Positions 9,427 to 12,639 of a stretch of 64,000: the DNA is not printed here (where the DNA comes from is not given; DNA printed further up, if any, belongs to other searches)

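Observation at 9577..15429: Rhs shell encoded as two consecutive Sec-signal proteins, split by a signal peptide + NBR1-like + Ig-like module that a neighbouring paralogue lacks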

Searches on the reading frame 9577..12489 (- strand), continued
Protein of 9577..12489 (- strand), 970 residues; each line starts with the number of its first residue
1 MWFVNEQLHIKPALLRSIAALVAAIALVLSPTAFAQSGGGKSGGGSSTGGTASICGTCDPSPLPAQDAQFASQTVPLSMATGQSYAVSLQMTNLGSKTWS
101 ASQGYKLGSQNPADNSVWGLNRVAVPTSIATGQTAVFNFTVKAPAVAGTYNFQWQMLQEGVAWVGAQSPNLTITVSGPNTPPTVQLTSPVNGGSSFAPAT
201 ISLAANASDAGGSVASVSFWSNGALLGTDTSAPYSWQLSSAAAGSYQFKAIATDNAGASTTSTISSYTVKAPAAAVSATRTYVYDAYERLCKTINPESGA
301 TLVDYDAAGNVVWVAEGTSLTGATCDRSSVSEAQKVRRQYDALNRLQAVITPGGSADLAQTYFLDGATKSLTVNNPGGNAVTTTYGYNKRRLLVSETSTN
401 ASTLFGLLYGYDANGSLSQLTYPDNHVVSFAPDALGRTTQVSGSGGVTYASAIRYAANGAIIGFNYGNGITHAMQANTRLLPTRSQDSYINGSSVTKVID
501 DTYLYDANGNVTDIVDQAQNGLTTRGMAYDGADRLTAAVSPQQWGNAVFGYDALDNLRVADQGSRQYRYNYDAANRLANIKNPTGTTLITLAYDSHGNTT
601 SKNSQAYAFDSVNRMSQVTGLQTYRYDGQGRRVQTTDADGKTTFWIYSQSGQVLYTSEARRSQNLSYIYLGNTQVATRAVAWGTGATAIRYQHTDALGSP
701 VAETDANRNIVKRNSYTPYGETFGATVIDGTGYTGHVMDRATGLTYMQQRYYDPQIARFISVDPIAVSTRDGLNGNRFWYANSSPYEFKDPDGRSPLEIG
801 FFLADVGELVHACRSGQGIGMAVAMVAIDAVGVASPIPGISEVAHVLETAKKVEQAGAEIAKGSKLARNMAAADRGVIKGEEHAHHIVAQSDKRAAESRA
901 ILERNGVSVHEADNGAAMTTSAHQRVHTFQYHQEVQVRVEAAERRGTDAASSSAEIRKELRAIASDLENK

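Call 62: predict_structure(alignment_id=A3)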
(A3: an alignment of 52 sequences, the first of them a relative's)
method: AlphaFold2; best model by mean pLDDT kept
length: 970 residues; sequences in the alignment: 52
mean_pLDDT: 75.8   pTM: 0.54
mean pLDDT of the five models: 75.8, 75.1, 73.8, 73.3, 72.6
residues with pLDDT >= 90: 423; 70-90: 222; 50-70: 119; < 50: 206
segments of 3 or more residues with pLDDT < 50: 1-10, 29-61, 747-842, 862-889, 911-929, 946-952, 968-970
pLDDT, mean of each block of 10 residues (from residue 1): 41 67 62 30 30 33 78 87 86 93 87 52 87 92 80 88 87 80 94 90 94 93 96 94 95 92 96 72 92 91 94 94 94 95 94 93 94 92 95 94 93 94 96 93 95 90 96 90 93 93 87 86 81 83 84 87 88 91 94 91 92 90 92 92 90 91 94 91 94 85 94 79 62 53 51 34 35 36 30 35 44 41 46 40 53 54 44 41 44 59 58 44 43 59 51 58 52
secondary structure, 60 per line:
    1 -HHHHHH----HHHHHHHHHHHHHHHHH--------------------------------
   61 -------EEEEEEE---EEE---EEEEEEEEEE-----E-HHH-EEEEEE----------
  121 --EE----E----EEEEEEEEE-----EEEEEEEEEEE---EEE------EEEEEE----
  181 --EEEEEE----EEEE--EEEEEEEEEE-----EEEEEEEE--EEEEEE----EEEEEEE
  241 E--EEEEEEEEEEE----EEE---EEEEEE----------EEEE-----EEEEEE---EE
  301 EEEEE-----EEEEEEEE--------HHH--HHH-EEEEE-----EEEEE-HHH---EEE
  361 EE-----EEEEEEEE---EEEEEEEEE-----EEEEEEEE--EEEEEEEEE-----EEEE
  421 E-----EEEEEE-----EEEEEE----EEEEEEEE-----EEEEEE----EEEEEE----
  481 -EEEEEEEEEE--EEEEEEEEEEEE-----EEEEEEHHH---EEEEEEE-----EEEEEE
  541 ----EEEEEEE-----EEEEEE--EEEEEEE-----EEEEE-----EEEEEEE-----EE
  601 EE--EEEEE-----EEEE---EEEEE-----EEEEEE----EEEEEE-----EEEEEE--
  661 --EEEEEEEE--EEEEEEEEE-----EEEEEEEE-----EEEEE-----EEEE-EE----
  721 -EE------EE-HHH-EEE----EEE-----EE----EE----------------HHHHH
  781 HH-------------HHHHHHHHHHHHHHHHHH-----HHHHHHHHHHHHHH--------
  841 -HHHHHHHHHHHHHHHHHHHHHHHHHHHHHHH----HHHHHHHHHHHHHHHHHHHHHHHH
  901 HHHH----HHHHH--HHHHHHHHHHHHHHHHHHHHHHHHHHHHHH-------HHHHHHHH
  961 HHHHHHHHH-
elements in order (helices of 4 or more, strands of 3 or more residues): H2-7 H12-28 E68-74 E78-80 E84-93 E105-110 E134-142 E148-158 E162-164 E171-176 E183-188 E193-196 E199-208 E214-221 E224-229 E234-241 E244-254 E259-261 E265-270 E281-284 E290-295 E299-305 E311-318 E336-340 E346-350 E358-362 E368-375 E379-387 E393-400 E403-411 E417-421 E427-432 E438-443 E448-455 E461-466 E471-476 E482-491 E494-505 E511-516 E523-529 E535-540 E545-551 E557-562 E565-571 E577-581 E587-593 E599-602 E605-609 E615-618 E622-626 E632-637 E642-647 E653-658 E663-670 E673-681 E687-694 E700-704 E710-713 E737-739 E744-746 H776-782 H796-813 H819-832 H842-872 H877-904 H909-913 H916-945 H953-969

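Call 64: fold_search(model_id=the predicted structure, library=pdb)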
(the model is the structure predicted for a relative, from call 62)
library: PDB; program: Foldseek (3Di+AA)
matches with E <= 10: 1947; with E <= 0.001: 385
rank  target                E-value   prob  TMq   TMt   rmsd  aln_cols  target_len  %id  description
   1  8qja_C                1.7e-24  1.00  0.13  0.13  39.5       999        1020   13  T6SS-linked Rhs repeat protein - Advenella mimigardefordensis VgrG-Rhs core (released 2024-09-25)
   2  8qjd_B                2.6e-24  1.00  0.17  0.16  38.8      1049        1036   13  T6SS-linked Rhs repeat protein - Salmonella bongori Rhs-core domain (released 2024-09-25)
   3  8qjb_A                1.2e-23  1.00  0.17  0.16  37.8      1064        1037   12  T6SS-linked Rhs repeat protein - Salmonella bongori Rhs-core domain extended N-terminus (released 2024-09-25)
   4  8qjc                  1.4e-23  1.00  0.17  0.16  38.5      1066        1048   12  T6SS-linked Rhs repeat protein - Salmonella bongori Rhs-core domain with toxin domain (released 2024-09-25)
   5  8qja_A                1.5e-23  1.00  0.13  0.13  39.4      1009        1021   14  T6SS-linked Rhs repeat protein - Advenella mimigardefordensis VgrG-Rhs core (released 2024-09-25)
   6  8qja_D                2.0e-23  1.00  0.14  0.14  39.9      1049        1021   14  T6SS-linked Rhs repeat protein - Advenella mimigardefordensis VgrG-Rhs core (released 2024-09-25)
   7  9ifo_A                1.2e-22  1.00  0.24  0.18  33.5       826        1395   14  Structure of Teneurin-Like Protein (TLP) (released 2026-03-11)
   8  8r51_A                1.2e-22  1.00  0.21  0.13  34.3       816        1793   15  Mouse teneurin-3 non-compact subunit - A1B1 isoform (released 2024-05-08)
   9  8qja_B                3.0e-22  1.00  0.15  0.14  37.8      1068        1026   13  T6SS-linked Rhs repeat protein - Advenella mimigardefordensis VgrG-Rhs core (released 2024-09-25)
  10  9g2f_A                8.2e-22  1.00  0.26  0.15  35.2       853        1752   15  Mouse Teneurin2 dimer variant A1B1 (released 2026-01-21)
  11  7q97_A                8.6e-22  1.00  0.20  0.19  19.7       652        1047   20  Structure of the bacterial type VI secretion system effector RhsA. (released 2021-12-22)
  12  8h8b                  8.6e-22  1.00  0.13  0.12  36.2       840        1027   17  Type VI secretion system effector RhsP in its pre-autoproteolysis and monomeric form (released 2023-01-18)
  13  8uxt                  1.2e-21  1.00  0.35  0.25   7.2       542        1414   18  Acinetobacter baumannii Tse15 Rhs effector, toxin cleavage mutant (D1369N, D1391N) (released 2024-10-09)
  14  9g42_A                1.2e-21  1.00  0.26  0.15  35.8       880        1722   14  Mouse Teneurin2 dimer variant A0B0 (released 2026-01-21)
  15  6vhh_A                1.4e-21  1.00  0.25  0.15  36.2       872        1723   15  Human Teneurin-2 and human Latrophilin-3 binary complex (released 2020-06-03)
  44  3pdd                  1.2e-10  1.00  0.15  0.64   5.6       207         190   24  Structures of Clostridium thermocellum CbhA fibronectin(III)-like modules (released 2011-11-23)
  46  9kvu                  3.0e-08  1.00  0.09  0.95   0.8        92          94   47  Structure of B1 domain in the bifunctional enzyme CelAly (released 2026-03-18)
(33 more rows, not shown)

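Call 72: find_homologous_proteins(query=L082:8560-9585:-, max_evalue=1e-20)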
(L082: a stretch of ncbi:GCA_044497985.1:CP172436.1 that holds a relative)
Query L082:8560-9585:- (341 aa): 89 proteins with E <= 1e-20 among 7162 candidates.
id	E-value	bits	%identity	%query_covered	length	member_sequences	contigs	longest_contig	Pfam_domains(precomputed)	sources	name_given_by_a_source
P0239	1.4e-217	739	98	100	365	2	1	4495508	PF05593.20,PF25023.2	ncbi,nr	ncbi:RHS repeat protein [Stenotrophomonas maltophilia]|nr:RHS repeat protein [Stenotrophomonas malto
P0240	7.9e-217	737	96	100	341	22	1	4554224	PF05593.20,PF25023.2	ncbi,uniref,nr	ncbi:RHS repeat domain-containing protein [Stenotrophomonas maltophilia]|uniref:RHS repeat domain-co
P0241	1.5e-191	654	84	100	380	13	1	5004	PF05593.20,PF25023.2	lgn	-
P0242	5.6e-191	652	83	100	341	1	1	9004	PF05593.20,PF25023.2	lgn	-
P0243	8.1e-150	517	65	100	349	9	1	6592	PF05593.20,PF25023.2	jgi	-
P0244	1.1e-142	493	65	100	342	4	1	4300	PF05593.20,PF25023.2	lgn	-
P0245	7.2e-139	481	64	97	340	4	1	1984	PF05593.20,PF25023.2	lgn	-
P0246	1.2e-138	480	63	93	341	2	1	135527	PF05593.20,PF25023.2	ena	-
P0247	1.6e-138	480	63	99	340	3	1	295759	PF05593.20,PF25023.2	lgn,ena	-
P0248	2.5e-137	476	65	98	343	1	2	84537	PF05593.20,PF25023.2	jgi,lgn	jgi:YD repeat-containing protein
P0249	2.2e-136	473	64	95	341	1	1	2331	PF05593.20,PF25023.2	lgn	-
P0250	5.8e-135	468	62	100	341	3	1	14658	PF05593.20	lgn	-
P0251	9.8e-130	451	62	91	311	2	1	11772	PF05593.20,PF25023.2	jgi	-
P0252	1.4e-112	394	55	100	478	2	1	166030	PF05593.20,PF25023.2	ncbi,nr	ncbi:RHS repeat protein [Stenotrophomonas maltophilia]|nr:RHS repeat protein [Stenotrophomonas malto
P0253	3.2e-103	364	51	99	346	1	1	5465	PF05593.20,PF25023.2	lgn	-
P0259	4.2e-88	314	45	99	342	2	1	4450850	PF05593.20,PF25023.2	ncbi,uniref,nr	ncbi:hypothetical protein MWN52_18045 [Pseudoxanthomonas winnipegensis]|uniref:RHS repeat protein n=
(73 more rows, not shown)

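Call 73: find_encoding_contigs(protein=P0259, flank=9000, max_places=2)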
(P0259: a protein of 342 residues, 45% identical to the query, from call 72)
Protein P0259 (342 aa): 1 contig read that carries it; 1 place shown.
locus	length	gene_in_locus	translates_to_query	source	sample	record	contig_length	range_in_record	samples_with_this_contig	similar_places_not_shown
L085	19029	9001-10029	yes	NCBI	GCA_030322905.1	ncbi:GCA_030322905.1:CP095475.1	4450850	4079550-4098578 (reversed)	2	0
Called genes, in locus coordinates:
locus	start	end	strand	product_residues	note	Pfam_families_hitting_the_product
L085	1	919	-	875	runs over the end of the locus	PF02743:dCache_1, PF00989:PAS (weak), PF08448:PAS_4 (weak), PF12860:PAS_7, PF00512:HisKA, PF02518:HATPase_c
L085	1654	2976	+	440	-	PF00375:SDF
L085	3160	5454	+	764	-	PF00390:malic, PF03949:Malic_M, PF01515:PTA_PTB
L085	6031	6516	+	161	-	-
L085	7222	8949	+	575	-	-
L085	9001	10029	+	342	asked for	PF25023:TEN_YD-shell (faint), PF05593:RHS_repeat (weak)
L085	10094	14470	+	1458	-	PF16158:N_BRCA1_IG (weak), PF00801:PKD (faint), PF17957:Big_7, PF05593:RHS_repeat (faint), PF03527:RHS (faint), PF25023:TEN_YD-shell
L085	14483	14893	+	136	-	-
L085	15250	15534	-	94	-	PF13560:HTH_31, PF01381:HTH_3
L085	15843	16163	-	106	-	-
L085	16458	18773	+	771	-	PF07715:Plug, PF00593:TonB_dep_Rec_b-barrel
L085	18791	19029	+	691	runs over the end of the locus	PF00326:Peptidase_S9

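Call 74: find_encoding_contigs(protein=P0247, flank=9000, max_places=2)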
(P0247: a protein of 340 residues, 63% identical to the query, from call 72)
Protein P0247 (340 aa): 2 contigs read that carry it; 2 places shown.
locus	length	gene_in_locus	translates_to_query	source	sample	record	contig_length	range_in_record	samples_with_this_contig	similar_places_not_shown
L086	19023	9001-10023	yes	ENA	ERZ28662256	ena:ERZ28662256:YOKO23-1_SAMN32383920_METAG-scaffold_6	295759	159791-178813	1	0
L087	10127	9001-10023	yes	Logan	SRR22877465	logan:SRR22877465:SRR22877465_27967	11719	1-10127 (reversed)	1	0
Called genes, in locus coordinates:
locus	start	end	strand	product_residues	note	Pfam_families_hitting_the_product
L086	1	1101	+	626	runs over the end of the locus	PF17899:Peptidase_M61_N, PF05299:Peptidase_M61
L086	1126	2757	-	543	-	PF01204:Trehalase, PF22422:MGH1-like_GH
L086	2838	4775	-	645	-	-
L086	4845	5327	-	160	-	-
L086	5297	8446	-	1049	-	PF17957:Big_7, PF25023:TEN_YD-shell, PF05593:RHS_repeat (weak)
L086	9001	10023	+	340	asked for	PF25023:TEN_YD-shell (faint), PF05593:RHS_repeat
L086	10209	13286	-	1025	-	PF00873:ACR_tran, PF02355:SecD_SecF_C (faint), PF03176:MMPL (weak)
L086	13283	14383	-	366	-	PF25917:BSH_RND (weak), PF25984:BSH_YknX (faint), PF25876:HH_MFP_RND (weak), PF25954:Beta-barrel_RND_2 (weak), PF25967:RND-MFP_C, PF25975:CzcB_C (weak), PF25989:YknX_C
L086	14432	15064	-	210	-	PF00440:TetR_N, PF02909:TetR_C_1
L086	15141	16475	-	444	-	PF13188:PAS_8 (faint), PF00990:GGDEF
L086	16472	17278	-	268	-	PF12146:Hydrolase_4, PF00561:Abhydrolase_1, PF12697:Abhydrolase_6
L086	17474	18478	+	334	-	PF00389:2-Hacid_dh, PF02826:2-Hacid_dh_C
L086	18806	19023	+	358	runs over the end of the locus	PF06481:COX_ARM (weak)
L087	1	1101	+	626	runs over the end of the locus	PF17899:Peptidase_M61_N, PF05299:Peptidase_M61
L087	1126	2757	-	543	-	PF01204:Trehalase, PF22422:MGH1-like_GH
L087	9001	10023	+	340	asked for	PF25023:TEN_YD-shell (faint), PF05593:RHS_repeat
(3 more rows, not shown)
